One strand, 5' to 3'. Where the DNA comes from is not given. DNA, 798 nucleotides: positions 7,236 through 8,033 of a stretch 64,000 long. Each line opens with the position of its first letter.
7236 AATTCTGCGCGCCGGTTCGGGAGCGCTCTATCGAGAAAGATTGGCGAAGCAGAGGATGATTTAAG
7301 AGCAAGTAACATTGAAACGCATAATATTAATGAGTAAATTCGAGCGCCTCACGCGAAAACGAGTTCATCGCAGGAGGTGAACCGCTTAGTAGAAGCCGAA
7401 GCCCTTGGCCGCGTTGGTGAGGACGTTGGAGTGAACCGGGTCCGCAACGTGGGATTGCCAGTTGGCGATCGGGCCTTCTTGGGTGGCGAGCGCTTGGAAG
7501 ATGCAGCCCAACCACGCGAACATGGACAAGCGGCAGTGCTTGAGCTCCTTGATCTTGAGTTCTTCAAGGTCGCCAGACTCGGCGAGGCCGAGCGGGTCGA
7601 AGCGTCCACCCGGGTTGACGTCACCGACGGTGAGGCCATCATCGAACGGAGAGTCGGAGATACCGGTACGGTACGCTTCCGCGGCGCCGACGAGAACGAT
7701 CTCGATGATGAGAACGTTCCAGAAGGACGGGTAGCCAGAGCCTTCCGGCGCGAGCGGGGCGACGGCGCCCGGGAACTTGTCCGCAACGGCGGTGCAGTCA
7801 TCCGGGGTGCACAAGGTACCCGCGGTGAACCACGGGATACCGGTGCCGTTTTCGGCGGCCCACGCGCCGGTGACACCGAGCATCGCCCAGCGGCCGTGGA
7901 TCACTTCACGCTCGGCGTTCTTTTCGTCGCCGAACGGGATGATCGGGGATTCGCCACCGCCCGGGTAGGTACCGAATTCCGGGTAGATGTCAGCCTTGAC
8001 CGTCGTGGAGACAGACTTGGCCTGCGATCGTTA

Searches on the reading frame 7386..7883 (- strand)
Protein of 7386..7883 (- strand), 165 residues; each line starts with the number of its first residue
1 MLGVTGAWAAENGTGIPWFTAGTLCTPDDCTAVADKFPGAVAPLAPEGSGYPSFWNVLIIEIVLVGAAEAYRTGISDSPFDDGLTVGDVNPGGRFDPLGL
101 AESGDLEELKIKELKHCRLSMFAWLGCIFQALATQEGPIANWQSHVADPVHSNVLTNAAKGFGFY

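Call 55: search_protein_families(library=pfam, proteins=[window:7386-7883:-], max_evalue=0.001)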
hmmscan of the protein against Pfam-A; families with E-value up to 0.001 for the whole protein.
window:7386-7883:- (165 aa): 1 family
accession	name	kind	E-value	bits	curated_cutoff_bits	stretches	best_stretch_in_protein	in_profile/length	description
PF00504.26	Chloroa_b-bind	-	2.9e-16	60.8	22.3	1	1-131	42-161/162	Chlorophyll A-B binding protein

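Call 64: search_solved_structures(query=window:7386-7883:-, max_evalue=1e-10)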
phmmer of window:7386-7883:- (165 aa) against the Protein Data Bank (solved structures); distinct sequences matched with E-value up to 1e-10: 331 (the best 60 are shown).
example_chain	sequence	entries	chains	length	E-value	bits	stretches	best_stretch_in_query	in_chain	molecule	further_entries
9uc6_A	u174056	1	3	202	1.8e-113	379.5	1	1-165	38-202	Chlorophyll a-b binding protein, chloroplastic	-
7yca_P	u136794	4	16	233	2.8e-113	378.9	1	1-165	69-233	Chlorophyll a-b binding protein, chloroplastic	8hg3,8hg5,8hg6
7yca_Q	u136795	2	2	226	5.5e-94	316.1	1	1-165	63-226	Chlorophyll a-b binding protein, chloroplastic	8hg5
9vfj_11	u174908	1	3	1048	2e-58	200.2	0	71-159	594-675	LHCI-11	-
9vfj_6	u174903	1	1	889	6.1e-44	153.1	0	71-159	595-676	LHCI-6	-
9vfj_9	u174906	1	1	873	1.4e-43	151.9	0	91-159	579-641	LHCI-9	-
9vfj_8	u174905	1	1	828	3.4e-40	140.9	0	71-159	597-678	LHCI-8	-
9vfj_7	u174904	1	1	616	1.3e-37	132.5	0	91-159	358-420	LHCI-7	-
9vfj_2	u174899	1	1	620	1.6e-34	122.4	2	60-163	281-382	LHCI-2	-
9vfj_10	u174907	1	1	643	8.4e-34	120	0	71-159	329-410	LHCI-10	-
9vfj_1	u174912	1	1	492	5.8e-29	104.3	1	60-159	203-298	LHCI-1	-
8bd3_S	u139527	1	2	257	3.1e-24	88.9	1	54-157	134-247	Chlorophyll a b-binding CP26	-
9s1m_X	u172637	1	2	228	4.9e-24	88.2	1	57-157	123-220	Chlorophyll a-b binding protein 1 (Lhcb1)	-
9hd7_S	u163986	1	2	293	4.9e-24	88.2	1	54-157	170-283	Chlorophyll a-b binding protein, chloroplastic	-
9xj9_Y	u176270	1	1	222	8.3e-24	87.5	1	57-156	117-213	Chlorophyll a-b binding protein, chloroplastic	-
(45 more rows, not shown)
